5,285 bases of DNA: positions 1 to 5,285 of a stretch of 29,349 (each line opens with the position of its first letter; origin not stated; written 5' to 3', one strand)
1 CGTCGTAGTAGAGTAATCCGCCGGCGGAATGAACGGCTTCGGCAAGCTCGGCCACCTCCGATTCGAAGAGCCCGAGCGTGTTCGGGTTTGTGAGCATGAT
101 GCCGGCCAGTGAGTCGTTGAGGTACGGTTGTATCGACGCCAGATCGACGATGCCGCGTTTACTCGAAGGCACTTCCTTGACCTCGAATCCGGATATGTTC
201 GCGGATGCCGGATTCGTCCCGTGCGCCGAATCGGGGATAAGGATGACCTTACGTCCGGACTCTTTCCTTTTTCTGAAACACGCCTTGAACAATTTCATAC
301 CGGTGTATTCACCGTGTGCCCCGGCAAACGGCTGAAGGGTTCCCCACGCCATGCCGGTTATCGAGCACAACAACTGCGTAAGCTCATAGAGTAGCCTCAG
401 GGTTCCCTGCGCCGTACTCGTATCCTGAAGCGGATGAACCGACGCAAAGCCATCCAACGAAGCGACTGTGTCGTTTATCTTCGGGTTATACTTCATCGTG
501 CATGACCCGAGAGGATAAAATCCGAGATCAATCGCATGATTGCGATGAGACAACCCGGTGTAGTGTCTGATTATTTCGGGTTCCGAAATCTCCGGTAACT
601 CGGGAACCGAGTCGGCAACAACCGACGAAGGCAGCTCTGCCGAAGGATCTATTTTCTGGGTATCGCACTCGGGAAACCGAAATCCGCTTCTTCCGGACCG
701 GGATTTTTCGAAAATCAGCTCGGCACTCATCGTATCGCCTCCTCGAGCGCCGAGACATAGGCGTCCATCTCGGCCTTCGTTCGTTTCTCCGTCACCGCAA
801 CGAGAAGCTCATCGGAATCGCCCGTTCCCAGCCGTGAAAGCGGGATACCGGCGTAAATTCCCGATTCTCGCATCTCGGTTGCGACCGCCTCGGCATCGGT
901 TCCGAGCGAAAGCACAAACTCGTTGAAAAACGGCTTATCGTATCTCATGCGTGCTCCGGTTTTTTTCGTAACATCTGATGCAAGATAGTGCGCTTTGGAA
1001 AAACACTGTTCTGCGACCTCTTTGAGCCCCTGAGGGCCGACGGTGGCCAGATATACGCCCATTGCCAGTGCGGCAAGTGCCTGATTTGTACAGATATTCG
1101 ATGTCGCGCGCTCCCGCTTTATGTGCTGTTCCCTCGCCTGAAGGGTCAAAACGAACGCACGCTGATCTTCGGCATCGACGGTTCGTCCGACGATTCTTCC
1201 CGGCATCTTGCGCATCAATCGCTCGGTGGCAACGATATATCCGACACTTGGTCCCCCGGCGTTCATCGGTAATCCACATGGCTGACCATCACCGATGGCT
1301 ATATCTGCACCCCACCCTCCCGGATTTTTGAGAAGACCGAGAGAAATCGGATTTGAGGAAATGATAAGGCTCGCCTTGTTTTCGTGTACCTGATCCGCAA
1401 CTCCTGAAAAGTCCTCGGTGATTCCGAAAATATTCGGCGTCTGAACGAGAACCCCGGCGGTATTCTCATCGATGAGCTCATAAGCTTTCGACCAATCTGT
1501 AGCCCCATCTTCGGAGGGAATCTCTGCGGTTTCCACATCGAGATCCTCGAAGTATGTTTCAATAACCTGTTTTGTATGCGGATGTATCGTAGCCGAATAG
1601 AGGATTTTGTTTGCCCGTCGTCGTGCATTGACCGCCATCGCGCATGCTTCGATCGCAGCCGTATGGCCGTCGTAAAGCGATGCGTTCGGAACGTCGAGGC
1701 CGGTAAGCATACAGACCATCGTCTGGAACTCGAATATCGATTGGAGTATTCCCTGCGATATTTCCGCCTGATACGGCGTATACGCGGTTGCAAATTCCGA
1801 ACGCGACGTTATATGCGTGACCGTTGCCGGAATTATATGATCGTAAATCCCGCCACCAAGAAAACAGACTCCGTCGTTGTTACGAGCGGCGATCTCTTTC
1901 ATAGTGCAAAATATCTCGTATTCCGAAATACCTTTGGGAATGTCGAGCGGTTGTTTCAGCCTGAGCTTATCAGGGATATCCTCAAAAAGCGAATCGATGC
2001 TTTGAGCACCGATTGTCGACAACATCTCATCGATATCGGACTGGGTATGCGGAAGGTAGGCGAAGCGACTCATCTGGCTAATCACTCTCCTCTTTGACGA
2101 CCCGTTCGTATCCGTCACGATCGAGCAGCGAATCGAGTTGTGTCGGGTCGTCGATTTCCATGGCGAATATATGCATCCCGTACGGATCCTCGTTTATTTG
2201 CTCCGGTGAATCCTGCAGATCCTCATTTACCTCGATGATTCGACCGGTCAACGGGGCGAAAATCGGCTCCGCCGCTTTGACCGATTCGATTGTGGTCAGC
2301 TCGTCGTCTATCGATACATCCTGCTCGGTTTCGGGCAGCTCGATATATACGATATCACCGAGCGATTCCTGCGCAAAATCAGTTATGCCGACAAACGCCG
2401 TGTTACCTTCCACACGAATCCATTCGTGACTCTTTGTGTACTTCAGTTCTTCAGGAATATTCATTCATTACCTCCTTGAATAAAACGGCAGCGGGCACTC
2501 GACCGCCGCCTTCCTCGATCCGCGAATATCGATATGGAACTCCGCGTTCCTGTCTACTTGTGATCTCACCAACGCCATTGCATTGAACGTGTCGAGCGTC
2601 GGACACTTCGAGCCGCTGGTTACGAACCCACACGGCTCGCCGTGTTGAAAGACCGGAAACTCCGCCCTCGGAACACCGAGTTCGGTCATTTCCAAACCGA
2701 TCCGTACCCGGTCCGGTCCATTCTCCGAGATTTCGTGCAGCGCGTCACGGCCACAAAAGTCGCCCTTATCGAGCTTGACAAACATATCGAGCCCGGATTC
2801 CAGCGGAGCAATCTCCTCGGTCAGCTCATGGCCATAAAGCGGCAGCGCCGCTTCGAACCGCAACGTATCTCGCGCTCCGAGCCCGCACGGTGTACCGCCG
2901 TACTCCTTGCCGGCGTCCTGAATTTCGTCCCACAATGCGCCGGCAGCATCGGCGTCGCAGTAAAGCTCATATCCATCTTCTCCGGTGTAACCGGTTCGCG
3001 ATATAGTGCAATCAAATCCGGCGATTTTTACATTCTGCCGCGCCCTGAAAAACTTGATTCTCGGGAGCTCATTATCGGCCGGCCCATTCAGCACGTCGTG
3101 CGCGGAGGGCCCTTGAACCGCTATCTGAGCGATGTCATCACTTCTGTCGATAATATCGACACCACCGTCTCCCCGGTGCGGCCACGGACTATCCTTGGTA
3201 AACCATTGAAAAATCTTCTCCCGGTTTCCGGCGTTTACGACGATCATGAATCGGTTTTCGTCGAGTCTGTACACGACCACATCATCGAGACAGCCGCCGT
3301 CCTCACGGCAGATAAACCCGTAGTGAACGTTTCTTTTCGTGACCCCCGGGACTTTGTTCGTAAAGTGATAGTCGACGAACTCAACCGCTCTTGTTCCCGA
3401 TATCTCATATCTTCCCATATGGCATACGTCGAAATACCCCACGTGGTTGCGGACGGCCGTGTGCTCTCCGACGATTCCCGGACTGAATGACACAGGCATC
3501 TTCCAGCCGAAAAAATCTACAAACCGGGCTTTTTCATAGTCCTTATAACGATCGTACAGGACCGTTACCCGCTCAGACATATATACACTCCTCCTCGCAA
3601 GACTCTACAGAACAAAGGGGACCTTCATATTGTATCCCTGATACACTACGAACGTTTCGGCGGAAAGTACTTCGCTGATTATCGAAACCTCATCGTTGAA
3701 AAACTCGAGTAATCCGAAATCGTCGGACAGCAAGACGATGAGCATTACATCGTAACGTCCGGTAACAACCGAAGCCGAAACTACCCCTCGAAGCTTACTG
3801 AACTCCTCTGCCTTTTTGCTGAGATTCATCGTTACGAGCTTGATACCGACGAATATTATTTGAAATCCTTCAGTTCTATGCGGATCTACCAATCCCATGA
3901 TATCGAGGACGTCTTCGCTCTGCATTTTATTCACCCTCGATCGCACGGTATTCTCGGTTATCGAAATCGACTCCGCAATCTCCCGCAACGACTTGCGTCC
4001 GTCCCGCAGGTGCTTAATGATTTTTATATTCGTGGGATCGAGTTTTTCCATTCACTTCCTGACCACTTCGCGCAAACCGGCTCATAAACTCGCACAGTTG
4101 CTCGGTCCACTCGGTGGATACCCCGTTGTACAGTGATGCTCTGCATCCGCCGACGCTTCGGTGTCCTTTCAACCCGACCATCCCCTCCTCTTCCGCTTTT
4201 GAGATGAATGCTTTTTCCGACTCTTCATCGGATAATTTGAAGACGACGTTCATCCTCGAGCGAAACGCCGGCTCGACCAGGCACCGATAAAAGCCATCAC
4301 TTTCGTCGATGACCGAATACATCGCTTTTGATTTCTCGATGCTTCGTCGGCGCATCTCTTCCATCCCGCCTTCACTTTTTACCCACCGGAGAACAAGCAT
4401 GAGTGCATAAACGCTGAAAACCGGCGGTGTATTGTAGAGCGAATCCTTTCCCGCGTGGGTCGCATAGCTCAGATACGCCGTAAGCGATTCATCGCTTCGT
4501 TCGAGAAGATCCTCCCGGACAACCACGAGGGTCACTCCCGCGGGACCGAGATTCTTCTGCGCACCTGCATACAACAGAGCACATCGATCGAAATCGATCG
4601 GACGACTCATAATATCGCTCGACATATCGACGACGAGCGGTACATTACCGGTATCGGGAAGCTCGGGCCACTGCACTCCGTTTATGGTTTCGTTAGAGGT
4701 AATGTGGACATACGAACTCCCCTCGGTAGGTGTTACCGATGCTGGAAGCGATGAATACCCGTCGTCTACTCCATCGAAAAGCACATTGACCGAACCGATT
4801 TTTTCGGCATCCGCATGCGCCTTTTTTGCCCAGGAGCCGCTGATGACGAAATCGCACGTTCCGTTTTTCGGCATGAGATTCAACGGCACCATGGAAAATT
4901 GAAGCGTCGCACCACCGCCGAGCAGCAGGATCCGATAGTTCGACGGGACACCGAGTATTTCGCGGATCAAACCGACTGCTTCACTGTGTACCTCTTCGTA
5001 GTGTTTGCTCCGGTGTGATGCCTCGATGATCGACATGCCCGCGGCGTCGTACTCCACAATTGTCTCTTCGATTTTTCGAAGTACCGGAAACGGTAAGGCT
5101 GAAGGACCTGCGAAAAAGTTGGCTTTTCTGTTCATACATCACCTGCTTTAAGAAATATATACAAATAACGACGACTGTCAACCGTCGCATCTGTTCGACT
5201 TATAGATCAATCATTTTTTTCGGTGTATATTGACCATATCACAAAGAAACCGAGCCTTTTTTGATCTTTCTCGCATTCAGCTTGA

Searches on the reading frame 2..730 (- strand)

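Call 10: search_protein_families(library=pfam, proteins=[window:2-730:-], max_evalue=0.01)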
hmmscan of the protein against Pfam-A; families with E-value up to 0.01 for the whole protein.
window:2-730:- (243 aa): 1 family
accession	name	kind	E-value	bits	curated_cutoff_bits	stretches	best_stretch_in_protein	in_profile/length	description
PF02347.22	GDC-P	-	4.3e-05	23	26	1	34-237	32-226/429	Glycine cleavage system P-protein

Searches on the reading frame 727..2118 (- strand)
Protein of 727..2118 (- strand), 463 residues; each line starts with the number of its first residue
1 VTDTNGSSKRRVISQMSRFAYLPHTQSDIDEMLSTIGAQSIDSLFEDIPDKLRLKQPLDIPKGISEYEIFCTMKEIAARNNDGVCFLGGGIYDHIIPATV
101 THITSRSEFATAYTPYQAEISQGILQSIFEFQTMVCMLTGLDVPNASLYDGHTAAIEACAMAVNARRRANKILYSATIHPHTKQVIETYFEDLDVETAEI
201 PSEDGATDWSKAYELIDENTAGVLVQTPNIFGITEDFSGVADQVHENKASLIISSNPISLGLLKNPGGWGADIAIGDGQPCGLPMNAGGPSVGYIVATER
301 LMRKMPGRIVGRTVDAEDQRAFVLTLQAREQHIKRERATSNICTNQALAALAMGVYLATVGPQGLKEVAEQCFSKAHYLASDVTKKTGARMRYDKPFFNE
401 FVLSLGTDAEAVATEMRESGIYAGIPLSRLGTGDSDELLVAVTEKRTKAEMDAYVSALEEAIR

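Call 10: search_protein_families(library=pfam, proteins=[window:727-2118:-], max_evalue=0.01)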
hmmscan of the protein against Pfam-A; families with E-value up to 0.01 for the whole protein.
window:727-2118:- (463 aa): 2 families
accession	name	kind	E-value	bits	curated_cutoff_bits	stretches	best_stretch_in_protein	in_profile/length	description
PF02347.22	GDC-P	-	2.6e-134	448.8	26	1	21-456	3-427/429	Glycine cleavage system P-protein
PF00266.25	Aminotran_5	-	0.0034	16.8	21.5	1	151-253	69-174/371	Aminotransferase class-V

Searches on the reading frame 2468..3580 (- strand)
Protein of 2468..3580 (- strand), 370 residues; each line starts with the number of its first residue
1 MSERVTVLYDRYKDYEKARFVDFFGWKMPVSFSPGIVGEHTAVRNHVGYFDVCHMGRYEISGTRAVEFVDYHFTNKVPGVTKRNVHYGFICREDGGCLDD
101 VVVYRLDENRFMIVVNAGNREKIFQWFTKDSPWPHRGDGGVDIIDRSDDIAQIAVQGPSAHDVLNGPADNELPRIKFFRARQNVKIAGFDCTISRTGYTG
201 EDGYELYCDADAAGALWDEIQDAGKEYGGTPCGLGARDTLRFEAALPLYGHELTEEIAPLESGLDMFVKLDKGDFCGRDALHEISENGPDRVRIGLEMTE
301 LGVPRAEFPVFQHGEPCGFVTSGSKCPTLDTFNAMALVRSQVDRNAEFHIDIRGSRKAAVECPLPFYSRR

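Call 10: search_protein_families(library=pfam, proteins=[window:2468-3580:-], max_evalue=0.01)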
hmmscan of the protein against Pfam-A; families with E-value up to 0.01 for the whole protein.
window:2468-3580:- (370 aa): 2 families
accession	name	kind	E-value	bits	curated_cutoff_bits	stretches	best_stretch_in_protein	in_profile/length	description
PF01571.26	GCV_T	-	3.5e-85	285.8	25.6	1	15-266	7-254/255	Aminomethyltransferase folate-binding domain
PF08669.17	GCV_T_C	-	2e-13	50.5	25.9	1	291-367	1-79/80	Glycine cleavage T-protein C-terminal barrel domain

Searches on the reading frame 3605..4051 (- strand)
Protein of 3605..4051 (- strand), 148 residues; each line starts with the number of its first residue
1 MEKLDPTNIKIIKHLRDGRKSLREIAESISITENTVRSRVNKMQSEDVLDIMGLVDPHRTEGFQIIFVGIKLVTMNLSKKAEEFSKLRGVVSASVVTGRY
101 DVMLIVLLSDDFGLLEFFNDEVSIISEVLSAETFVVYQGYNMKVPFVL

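Call 10: search_protein_families(library=pfam, proteins=[window:3605-4051:-], max_evalue=0.01)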
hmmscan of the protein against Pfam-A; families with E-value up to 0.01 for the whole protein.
window:3605-4051:- (148 aa): 6 families
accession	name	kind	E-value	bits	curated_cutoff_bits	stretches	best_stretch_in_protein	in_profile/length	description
PF13404.12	HTH_AsnC-type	-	6.5e-09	35.9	27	1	4-44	1-42/42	AsnC-type helix-turn-helix domain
PF13412.12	HTH_24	-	1e-07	31.8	21.9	1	4-48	1-46/48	Winged helix-turn-helix DNA-binding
PF01037.27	AsnC_trans_reg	-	1.5e-07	31.7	25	1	69-137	2-71/73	Lrp/AsnC ligand binding domain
PF12840.13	HTH_20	-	0.00071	19.9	27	1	4-49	2-48/51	Helix-turn-helix domain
PF04545.22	Sigma70_r4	-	0.0016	18.4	24.1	1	1-41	2-42/50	Sigma-70, region 4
PF08281.18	Sigma70_r4_2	-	0.0026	17.8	25.7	1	2-40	9-47/54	Sigma-70, region 4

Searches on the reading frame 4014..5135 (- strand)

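Call 10: search_protein_families(library=pfam, proteins=[window:4014-5135:-], max_evalue=0.01)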
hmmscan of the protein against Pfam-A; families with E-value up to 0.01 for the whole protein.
window:4014-5135:- (373 aa): 1 family
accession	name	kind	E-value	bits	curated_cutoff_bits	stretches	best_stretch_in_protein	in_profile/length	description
PF00266.25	Aminotran_5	-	1.4e-37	130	21.5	1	7-342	4-366/371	Aminotransferase class-V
